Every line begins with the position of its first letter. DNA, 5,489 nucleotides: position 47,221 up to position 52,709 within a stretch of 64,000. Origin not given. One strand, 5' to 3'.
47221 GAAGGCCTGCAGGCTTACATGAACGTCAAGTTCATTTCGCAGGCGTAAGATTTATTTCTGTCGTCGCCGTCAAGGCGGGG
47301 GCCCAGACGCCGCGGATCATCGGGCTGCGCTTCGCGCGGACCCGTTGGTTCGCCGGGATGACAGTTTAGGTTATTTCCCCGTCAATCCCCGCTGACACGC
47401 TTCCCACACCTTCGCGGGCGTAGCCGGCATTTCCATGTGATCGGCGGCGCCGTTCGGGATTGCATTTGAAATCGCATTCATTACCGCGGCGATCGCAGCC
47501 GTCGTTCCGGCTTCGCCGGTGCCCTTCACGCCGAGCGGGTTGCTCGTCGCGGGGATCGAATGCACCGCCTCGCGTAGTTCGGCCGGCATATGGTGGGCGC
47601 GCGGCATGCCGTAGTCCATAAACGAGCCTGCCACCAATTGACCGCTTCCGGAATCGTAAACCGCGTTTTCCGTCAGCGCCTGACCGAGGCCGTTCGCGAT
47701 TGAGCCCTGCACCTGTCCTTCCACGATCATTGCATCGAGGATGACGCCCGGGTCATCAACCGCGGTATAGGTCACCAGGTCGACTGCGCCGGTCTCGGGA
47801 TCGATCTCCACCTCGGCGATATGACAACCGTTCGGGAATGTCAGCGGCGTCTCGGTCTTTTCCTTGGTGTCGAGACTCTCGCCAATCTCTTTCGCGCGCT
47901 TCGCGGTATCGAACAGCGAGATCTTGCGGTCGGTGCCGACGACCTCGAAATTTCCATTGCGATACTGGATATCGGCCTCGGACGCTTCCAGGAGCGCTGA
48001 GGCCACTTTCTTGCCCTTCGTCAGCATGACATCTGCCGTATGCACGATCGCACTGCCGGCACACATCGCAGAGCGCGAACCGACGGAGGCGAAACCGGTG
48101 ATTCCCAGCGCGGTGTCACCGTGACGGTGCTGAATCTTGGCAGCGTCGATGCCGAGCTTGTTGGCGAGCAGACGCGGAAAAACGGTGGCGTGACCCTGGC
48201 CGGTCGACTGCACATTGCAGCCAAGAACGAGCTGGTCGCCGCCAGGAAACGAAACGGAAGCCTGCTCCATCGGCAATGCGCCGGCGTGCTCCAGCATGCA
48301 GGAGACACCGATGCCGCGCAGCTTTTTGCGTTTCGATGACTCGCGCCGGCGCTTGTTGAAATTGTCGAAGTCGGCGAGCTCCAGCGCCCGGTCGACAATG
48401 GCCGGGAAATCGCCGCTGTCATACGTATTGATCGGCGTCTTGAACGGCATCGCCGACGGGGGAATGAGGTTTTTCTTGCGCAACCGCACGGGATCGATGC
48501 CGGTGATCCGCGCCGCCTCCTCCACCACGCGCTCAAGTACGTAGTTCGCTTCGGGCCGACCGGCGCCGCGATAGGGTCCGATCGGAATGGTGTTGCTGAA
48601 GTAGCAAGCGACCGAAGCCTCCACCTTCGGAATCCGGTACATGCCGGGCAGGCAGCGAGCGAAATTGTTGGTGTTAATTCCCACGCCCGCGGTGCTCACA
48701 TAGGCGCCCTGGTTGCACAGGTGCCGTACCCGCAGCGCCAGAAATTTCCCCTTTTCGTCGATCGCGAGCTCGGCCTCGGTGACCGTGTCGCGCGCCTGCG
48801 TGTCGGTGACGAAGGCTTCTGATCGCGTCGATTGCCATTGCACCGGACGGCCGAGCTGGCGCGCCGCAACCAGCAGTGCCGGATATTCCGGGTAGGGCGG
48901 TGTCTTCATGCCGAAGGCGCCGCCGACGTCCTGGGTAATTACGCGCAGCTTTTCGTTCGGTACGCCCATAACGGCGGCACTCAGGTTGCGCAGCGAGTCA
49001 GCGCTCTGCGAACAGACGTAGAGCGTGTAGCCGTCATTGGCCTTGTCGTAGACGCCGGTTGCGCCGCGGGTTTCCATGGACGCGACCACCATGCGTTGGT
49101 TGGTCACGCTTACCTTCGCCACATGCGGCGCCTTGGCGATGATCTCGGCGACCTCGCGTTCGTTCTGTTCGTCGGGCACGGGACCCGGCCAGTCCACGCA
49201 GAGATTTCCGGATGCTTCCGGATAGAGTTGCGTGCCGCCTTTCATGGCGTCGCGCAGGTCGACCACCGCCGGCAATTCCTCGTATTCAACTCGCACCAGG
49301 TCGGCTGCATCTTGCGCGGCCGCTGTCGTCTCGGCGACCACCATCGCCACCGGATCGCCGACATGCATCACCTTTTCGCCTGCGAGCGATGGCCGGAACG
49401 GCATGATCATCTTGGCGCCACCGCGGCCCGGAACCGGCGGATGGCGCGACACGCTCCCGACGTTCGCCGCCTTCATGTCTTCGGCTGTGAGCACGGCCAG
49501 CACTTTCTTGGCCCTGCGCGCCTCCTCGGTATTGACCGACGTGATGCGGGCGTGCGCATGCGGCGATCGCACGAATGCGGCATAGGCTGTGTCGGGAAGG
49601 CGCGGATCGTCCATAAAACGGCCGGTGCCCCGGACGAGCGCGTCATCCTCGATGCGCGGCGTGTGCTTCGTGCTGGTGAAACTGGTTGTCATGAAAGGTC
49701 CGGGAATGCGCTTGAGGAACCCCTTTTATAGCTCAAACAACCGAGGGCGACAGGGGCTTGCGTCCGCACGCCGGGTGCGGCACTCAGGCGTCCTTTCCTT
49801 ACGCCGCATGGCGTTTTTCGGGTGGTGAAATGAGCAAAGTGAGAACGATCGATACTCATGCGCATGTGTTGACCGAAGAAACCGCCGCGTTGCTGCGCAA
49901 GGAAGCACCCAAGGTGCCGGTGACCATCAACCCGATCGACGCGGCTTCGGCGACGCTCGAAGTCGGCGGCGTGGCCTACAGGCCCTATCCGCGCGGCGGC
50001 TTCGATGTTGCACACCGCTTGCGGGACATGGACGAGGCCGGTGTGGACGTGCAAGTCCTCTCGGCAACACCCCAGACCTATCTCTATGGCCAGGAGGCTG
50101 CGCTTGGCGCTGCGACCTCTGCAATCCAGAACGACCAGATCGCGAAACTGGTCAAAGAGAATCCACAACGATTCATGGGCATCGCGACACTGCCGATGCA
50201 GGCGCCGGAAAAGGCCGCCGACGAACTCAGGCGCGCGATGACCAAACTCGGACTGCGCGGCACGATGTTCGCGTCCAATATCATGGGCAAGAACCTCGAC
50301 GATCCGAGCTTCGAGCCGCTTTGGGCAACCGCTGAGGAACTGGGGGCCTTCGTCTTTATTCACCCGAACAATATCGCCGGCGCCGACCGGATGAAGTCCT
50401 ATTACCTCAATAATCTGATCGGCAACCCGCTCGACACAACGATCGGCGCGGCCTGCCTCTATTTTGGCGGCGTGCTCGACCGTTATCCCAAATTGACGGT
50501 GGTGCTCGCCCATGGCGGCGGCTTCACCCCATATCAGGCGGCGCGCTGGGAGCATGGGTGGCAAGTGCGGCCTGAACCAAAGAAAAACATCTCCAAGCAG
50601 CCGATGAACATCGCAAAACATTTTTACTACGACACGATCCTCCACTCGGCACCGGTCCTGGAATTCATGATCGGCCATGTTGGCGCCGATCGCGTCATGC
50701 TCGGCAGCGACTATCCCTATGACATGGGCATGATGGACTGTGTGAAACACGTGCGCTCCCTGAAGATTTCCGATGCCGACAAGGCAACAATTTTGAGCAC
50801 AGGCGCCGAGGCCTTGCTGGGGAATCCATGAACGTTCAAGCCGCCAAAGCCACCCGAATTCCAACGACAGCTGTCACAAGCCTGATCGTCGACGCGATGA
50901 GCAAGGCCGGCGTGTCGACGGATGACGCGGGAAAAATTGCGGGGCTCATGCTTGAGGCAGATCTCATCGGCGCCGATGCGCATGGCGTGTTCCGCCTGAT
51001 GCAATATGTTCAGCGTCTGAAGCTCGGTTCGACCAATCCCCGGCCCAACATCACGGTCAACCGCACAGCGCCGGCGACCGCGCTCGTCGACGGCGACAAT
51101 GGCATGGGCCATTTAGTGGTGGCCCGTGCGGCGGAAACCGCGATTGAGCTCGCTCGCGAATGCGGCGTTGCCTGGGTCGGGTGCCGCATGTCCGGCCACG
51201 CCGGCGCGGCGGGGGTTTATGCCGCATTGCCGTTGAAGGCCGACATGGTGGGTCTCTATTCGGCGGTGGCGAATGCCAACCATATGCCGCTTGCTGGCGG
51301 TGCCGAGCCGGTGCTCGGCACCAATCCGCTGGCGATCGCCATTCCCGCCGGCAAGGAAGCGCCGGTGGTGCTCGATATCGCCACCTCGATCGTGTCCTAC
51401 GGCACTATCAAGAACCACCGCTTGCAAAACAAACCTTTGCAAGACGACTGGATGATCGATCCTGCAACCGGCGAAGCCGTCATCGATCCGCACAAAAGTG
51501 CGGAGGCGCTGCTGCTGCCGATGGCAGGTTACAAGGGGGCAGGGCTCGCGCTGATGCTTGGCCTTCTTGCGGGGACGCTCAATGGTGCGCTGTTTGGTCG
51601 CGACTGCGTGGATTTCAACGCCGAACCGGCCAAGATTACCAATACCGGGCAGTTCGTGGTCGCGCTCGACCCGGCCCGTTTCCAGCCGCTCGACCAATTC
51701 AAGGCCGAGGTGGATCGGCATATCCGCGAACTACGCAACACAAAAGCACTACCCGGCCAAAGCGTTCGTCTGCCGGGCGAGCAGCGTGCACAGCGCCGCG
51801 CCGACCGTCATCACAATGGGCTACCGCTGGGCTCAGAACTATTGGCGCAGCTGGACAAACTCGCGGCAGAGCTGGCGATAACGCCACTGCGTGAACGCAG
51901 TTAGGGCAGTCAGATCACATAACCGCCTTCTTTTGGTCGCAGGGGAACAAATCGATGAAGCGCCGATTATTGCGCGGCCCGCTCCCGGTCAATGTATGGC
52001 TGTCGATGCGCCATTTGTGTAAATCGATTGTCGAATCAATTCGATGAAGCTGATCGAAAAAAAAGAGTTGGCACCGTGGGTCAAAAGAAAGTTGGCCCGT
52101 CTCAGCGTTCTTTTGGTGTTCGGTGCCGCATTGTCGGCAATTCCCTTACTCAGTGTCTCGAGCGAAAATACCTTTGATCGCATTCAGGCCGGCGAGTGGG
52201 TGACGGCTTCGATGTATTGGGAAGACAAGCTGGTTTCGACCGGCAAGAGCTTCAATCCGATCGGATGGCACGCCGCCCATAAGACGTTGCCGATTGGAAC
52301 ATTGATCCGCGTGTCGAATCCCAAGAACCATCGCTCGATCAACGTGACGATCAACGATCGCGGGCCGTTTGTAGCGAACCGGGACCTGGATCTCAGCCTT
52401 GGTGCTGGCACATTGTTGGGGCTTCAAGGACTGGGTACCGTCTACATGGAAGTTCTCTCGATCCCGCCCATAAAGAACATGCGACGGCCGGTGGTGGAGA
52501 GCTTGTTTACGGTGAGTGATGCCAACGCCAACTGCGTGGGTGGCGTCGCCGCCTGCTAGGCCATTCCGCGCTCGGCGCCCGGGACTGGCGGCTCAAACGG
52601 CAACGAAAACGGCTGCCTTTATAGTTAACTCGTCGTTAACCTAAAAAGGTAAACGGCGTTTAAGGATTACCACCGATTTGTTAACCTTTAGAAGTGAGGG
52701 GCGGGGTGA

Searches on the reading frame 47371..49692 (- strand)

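Call 68: search_protein_families(library=pfam, proteins=[window:47371-49692:-], max_evalue=1e-8)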
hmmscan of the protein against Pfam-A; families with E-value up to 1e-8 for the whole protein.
window:47371-49692:- (773 aa): 3 families
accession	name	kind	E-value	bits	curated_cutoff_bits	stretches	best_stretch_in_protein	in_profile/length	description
PF02738.23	MoCoBD_1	-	3.9e-67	226.3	27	1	179-409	16-244/244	Molybdopterin cofactor-binding domain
PF20256.3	MoCoBD_2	-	1.1e-62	212.6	27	1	436-703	2-283/283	Molybdopterin cofactor-binding domain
PF01315.27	Ald_Xan_dh_C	-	1.2e-28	100.1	31.3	1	22-141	2-110/110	Aldehyde oxidase and xanthine dehydrogenase, a/b hammerhead domain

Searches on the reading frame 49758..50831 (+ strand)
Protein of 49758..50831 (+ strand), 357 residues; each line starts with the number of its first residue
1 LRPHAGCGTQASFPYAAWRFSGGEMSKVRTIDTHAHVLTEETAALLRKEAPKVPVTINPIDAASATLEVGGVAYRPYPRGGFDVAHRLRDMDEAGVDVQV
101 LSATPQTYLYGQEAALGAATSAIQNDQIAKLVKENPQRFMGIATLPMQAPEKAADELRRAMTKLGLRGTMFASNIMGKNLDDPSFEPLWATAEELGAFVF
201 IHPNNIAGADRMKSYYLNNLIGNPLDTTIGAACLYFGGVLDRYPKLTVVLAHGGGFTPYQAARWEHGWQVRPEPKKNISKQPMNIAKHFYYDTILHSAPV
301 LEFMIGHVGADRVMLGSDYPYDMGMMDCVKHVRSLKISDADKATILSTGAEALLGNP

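Call 68: search_protein_families(library=pfam, proteins=[window:49758-50831:+], max_evalue=1e-8)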
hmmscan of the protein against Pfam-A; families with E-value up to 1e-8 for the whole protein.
window:49758-50831:+ (357 aa): 1 family
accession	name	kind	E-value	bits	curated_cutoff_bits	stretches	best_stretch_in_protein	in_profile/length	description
PF04909.20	Amidohydro_2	-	9.8e-41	140.8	26.4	1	31-355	1-288/289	Amidohydrolase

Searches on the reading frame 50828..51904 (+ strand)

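Call 68: search_protein_families(library=pfam, proteins=[window:50828-51904:+], max_evalue=1e-8)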
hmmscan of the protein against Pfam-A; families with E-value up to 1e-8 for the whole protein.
window:50828-51904:+ (358 aa): 1 family
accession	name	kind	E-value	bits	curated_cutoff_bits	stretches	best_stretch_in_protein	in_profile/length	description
PF02615.19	Ldh_2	-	1.4e-100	337.1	38.8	1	13-342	3-332/333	Malate/L-lactate dehydrogenase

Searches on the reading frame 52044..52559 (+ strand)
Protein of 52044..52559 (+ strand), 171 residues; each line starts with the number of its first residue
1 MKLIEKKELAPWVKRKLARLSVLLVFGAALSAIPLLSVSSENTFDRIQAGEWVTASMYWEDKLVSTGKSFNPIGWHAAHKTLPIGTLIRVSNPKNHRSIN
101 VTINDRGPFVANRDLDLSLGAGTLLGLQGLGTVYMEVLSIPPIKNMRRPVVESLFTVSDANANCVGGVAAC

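Call 68: search_protein_families(library=pfam, proteins=[window:52044-52559:+], max_evalue=1e-8)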
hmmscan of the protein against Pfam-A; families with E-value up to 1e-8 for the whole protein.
window:52044-52559:+ (171 aa): 1 family
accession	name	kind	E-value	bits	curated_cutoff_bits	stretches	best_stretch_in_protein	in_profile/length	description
PF03330.24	DPBB_1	-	1.5e-16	60.8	28.8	1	54-136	5-82/83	Lytic transglycolase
